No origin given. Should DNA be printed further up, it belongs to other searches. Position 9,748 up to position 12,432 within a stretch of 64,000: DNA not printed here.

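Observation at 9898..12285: In-frame fusion of glucose-6-phosphate dehydrogenase and 6-phosphogluconate dehydrogenase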

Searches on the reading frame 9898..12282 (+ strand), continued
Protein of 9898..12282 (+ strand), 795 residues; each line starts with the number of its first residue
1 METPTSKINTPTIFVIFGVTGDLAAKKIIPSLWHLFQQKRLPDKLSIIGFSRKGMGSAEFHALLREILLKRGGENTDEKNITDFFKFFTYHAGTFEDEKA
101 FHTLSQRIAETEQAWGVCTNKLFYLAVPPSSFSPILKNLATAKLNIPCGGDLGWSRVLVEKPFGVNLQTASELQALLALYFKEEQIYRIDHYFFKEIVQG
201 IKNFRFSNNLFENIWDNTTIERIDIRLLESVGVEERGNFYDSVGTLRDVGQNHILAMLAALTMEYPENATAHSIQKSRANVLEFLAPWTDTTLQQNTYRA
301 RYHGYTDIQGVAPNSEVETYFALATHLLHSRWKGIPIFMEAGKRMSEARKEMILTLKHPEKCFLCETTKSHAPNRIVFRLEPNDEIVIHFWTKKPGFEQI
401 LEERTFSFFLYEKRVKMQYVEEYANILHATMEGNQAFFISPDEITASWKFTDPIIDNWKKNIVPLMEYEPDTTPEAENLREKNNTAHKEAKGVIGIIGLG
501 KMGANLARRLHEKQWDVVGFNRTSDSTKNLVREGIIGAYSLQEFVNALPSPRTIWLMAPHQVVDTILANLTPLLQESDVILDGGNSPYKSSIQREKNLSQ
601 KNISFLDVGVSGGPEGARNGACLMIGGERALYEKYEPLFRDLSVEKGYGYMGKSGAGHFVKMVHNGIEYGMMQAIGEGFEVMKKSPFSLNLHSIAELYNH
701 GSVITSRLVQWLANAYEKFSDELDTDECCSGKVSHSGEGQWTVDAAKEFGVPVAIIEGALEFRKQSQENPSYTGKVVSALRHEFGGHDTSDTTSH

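Call 29: find_related_loci(query=window:9898-12282:+, collection=genome_contigs, flank=10000)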
Query window:9898-12282:+ (795 aa) in genome_contigs; peptide patterns used: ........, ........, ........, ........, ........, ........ (x = any residue, [..] = any of these).
600 stretches matched a pattern (row limit reached: there are more); 598 encode a relative of the query (tblastn E <= 1e-3); the best 80 are kept; 80 distinct loci.
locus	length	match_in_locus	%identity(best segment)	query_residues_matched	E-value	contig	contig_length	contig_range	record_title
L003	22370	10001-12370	60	9-787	0e+0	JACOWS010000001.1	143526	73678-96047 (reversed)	MAG: Patescibacteria group bacterium isolate NC_groundwater_132_Ag_S-0.1um_53_12 S4_GD2017_2_S1_scaffold_39, whole genom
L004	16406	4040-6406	50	6-793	0e+0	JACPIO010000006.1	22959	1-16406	MAG: Candidatus Wolfebacteria bacterium isolate NC_groundwater_443_Ag_B-0.1um_44_15 GD18-4_B1_scaffold_210525, whole gen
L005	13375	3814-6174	49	1-787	0e+0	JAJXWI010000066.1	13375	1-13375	MAG: bacterium isolate BP5.bin76 NODE_7979_length_13375_cov_2.164100, whole genome shotgun sequence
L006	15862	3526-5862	48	9-789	0e+0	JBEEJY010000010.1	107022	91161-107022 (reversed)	MAG: Candidatus Parcubacteria bacterium isolate cobbmillcreek_2019_sw_WHONDRS-S19S_0090_B_bin.4 scaffold_1164661, whole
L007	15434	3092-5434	49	9-791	0e+0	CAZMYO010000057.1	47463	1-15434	MAG TPA_asm: uncultured Gammaproteobacteria bacterium isolate binchicken_co203_87 genome assembly, contig: k141_3599752,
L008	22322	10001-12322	48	12-787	0e+0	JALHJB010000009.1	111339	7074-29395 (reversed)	MAG: Actinomycetes bacterium isolate 7-NCT_026 scaffold_81, whole genome shotgun sequence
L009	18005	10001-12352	47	1-781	0e+0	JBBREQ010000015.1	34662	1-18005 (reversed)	MAG: Coriobacteriia bacterium isolate Co_metawrap_2508 Cmw_2508_k141_13064539_length_34662_cov_12.9986, whole genome sho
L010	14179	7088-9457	47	1-787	0e+0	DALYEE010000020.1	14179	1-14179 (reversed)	MAG TPA_asm: Candidatus Magasanikbacteria bacterium isolate CTOTU14245 NODE_920_length_14179_cov_3.512319, whole genome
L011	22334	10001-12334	48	10-787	0e+0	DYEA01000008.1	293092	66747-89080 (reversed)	MAG TPA_asm: Slackia sp. isolate Tomsk_69_21 Tomsk_k141_29127, whole genome shotgun sequence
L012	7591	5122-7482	47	4-789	0e+0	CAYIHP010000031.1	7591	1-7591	MAG TPA_asm: uncultured Candidatus Saccharibacteria bacterium isolate ERP119705_co21_154 genome assembly, contig: NODE_1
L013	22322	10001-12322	46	8-792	0e+0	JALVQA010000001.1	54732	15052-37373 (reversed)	MAG: Candidatus Moraniibacteriota bacterium isolate A3_metabat2_scaf2bin.005 A3_NODE_103_length_54732_cov_4.043073, whol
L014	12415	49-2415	45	5-790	0e+0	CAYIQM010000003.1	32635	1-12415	MAG TPA_asm: uncultured Gammaproteobacteria bacterium isolate ERP119705_co25_673 genome assembly, contig: NODE_638_lengt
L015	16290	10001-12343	45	3-792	0e+0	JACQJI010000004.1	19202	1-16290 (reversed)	MAG: Candidatus Doudnabacteria bacterium isolate NC_groundwater_1147_Ag_S-0.1um_47_53 S_p1_S3_coassembly_k141_45241, who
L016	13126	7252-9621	45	7-792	0e+0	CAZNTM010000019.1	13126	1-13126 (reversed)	MAG TPA_asm: uncultured Gammaproteobacteria bacterium isolate SRP090828_co1_54 genome assembly, contig: NODE_832_length_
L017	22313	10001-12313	44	11-784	0e+0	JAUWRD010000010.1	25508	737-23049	MAG: Actinomycetes bacterium isolate CSMAG_2519 CSMAG_2519_k141_487188_length_25508_cov_8.0000, whole genome shotgun seq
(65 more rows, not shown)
